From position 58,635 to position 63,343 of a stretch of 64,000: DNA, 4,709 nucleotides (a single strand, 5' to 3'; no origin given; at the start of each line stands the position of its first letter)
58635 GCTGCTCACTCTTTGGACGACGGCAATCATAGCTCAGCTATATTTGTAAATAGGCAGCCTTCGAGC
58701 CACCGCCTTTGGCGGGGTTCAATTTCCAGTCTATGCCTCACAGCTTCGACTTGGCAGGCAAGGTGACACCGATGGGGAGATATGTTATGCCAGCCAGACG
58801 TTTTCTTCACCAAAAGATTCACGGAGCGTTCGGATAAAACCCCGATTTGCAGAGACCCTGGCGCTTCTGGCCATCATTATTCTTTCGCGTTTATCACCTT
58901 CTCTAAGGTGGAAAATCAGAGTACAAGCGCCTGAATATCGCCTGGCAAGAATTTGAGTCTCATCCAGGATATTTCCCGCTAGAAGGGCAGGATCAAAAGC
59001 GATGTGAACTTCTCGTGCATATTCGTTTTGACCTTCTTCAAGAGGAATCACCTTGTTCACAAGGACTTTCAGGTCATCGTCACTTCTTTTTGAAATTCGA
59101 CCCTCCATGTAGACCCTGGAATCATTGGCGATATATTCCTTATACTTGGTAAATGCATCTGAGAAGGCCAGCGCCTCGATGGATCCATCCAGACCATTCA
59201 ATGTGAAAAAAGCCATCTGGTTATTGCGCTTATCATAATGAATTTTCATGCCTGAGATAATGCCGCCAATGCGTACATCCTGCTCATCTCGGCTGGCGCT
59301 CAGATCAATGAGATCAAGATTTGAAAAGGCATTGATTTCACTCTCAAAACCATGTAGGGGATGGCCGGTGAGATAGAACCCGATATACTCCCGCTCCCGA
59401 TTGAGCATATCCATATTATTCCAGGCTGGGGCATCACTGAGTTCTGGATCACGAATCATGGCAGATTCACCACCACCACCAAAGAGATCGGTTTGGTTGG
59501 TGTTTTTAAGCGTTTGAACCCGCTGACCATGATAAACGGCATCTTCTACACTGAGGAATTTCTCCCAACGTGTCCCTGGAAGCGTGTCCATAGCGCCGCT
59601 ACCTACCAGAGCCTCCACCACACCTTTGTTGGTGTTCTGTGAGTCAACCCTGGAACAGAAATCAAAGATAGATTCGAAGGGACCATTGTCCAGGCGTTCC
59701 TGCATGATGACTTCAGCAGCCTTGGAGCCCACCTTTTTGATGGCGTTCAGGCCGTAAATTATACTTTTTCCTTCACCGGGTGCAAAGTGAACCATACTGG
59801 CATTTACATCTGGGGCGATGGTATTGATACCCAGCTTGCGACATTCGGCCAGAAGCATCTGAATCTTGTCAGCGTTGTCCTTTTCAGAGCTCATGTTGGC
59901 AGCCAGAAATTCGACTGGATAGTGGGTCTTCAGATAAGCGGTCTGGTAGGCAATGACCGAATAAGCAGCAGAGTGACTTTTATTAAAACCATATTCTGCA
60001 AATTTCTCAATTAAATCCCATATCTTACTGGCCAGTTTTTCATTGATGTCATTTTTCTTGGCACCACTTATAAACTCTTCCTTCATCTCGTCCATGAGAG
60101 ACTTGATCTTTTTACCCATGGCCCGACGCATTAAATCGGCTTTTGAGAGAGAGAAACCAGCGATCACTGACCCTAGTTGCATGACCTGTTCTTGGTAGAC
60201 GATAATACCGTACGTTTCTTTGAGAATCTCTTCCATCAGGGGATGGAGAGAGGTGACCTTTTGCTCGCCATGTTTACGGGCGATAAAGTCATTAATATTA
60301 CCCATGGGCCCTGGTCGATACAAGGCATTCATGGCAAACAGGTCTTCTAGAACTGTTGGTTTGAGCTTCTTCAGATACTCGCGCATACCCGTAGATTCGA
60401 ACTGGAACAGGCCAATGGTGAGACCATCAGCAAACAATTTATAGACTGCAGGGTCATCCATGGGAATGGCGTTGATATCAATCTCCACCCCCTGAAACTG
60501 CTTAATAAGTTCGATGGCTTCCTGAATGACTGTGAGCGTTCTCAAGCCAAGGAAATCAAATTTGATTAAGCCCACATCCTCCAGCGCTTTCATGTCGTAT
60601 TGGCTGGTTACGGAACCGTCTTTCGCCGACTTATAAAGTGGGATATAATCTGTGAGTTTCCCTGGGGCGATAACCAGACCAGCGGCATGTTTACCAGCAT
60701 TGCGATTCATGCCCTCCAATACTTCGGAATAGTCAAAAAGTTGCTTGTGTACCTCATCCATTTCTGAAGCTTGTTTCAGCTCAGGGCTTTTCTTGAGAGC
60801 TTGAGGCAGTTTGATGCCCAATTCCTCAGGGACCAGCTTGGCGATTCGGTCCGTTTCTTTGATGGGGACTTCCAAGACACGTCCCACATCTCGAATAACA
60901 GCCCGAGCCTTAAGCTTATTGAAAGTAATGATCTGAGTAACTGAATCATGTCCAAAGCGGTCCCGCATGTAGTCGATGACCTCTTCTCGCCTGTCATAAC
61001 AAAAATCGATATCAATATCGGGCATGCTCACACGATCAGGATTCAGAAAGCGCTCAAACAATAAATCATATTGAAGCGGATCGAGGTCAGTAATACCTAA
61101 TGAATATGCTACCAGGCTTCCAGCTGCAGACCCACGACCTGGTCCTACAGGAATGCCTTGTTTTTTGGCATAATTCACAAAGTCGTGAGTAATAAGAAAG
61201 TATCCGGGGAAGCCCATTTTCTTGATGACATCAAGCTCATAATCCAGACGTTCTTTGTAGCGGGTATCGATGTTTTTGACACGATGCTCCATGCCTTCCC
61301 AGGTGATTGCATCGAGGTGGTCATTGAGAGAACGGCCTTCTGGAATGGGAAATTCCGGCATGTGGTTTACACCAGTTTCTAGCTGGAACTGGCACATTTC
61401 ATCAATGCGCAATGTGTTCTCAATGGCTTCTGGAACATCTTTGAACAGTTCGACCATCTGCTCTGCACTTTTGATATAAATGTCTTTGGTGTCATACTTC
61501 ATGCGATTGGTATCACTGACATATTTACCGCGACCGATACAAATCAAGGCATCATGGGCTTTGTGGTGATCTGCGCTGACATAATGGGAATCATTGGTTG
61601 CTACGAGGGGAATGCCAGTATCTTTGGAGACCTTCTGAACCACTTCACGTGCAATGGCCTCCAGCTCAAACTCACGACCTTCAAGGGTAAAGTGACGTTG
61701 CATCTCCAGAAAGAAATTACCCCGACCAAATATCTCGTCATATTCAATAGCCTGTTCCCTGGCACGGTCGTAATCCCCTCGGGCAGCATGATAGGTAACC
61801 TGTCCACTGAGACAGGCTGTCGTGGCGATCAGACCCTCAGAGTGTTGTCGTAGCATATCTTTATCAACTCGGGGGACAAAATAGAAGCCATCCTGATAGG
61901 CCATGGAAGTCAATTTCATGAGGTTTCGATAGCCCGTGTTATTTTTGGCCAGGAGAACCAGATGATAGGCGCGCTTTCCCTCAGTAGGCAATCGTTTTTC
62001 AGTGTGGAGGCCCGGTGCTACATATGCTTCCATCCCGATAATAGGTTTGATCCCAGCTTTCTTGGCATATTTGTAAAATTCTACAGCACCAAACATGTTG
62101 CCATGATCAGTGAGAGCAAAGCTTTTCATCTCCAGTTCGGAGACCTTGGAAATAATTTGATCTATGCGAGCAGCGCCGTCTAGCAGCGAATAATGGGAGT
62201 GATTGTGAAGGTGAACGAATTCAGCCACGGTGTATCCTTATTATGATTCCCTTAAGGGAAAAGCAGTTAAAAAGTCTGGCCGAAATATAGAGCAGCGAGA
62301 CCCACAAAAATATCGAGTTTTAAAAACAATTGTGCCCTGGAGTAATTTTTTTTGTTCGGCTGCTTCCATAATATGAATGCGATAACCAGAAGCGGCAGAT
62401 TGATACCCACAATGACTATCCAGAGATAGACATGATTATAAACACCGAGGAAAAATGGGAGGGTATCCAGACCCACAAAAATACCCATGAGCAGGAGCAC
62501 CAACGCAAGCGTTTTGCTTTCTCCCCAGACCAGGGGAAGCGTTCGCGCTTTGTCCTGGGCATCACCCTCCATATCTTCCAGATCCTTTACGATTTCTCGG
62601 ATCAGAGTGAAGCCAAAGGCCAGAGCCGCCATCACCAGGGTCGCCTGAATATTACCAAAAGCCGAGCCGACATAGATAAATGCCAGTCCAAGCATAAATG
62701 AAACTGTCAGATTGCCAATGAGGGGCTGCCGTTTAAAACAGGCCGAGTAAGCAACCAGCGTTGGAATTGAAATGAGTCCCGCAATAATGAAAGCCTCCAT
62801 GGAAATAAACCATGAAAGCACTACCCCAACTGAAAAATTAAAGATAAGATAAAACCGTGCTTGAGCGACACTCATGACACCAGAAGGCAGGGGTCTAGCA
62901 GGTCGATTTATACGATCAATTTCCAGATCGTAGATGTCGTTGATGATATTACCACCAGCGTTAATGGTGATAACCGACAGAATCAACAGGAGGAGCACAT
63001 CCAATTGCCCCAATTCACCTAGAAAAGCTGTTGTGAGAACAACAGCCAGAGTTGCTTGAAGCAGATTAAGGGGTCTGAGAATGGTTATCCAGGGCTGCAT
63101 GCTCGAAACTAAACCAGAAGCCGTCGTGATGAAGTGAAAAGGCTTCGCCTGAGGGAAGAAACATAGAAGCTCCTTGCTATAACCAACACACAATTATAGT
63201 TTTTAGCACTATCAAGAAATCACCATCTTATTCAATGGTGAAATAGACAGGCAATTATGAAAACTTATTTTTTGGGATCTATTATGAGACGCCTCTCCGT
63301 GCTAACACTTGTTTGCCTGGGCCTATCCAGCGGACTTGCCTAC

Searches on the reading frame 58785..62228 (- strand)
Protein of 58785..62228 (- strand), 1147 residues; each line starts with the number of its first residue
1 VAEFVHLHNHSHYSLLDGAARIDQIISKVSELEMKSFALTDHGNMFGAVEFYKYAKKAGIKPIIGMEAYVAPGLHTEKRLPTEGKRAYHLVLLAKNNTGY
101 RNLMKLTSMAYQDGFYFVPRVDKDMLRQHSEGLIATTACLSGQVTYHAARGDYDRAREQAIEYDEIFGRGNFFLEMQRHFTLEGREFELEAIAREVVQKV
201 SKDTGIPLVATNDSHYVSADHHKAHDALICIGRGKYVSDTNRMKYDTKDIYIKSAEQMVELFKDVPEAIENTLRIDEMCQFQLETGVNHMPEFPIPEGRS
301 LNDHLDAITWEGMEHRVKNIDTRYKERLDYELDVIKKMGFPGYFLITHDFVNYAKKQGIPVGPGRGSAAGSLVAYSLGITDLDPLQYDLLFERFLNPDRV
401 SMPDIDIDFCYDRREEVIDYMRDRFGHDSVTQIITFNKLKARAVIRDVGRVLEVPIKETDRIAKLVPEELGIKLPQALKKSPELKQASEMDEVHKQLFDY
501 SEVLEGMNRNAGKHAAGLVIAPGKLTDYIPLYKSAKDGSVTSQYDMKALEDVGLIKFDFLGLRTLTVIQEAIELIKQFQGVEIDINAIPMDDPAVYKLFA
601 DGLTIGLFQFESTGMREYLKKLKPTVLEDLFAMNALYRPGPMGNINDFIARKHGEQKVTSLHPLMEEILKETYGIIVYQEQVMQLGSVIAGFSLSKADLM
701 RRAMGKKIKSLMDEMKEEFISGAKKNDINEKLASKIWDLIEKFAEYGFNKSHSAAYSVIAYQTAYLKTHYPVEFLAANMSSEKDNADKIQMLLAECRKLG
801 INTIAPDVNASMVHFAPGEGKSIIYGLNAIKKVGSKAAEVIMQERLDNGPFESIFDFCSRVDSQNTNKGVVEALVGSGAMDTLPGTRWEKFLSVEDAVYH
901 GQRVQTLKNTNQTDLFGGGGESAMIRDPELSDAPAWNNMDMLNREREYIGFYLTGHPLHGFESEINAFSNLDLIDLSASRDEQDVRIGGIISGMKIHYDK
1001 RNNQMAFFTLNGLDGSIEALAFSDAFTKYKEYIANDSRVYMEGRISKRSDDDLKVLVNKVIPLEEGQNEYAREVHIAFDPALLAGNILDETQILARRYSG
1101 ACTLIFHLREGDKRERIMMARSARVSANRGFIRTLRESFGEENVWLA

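Call 60: search_protein_families(library=pfam, proteins=[window:58785-62228:-], max_evalue=0.00001)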
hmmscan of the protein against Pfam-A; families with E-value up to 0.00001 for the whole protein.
window:58785-62228:- (1147 aa): 5 families
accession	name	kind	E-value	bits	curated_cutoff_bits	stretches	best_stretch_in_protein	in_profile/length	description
PF07733.18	DNA_pol3_alpha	-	3e-105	351.9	23.9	1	304-561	2-260/260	Bacterial DNA polymerase III alpha NTPase domain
PF17657.6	DNA_pol3_finger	-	2e-65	219.6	22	1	564-726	1-165/166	Bacterial DNA polymerase III alpha subunit finger domain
PF02811.25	PHP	-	6.2e-59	199.4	26.4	1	6-179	1-164/164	PHP domain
PF14579.12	HHH_6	-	6.5e-25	87.6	25.6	1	800-888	1-88/90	Helix-hairpin-helix motif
PF01336.31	tRNA_anti-codon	-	1.1e-09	38.5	27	1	985-1063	1-75/75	OB-fold nucleic acid binding domain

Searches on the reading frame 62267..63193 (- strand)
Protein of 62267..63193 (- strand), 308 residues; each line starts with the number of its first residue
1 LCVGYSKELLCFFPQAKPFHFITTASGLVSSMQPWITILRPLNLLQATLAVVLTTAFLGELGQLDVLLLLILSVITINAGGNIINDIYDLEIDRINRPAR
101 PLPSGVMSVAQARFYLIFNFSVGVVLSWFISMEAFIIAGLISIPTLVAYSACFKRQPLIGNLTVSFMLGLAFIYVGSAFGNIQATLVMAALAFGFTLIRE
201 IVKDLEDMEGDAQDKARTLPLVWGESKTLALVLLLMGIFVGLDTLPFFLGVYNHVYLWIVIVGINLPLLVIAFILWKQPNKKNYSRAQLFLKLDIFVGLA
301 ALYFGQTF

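Call 60: search_protein_families(library=pfam, proteins=[window:62267-63193:-], max_evalue=0.00001)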
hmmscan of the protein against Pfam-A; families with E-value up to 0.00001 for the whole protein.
window:62267-63193:- (308 aa): 1 family
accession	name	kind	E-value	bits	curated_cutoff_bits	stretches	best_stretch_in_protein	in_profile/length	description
PF01040.23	UbiA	-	5.1e-41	141.1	34.2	1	50-290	3-246/250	UbiA prenyltransferase family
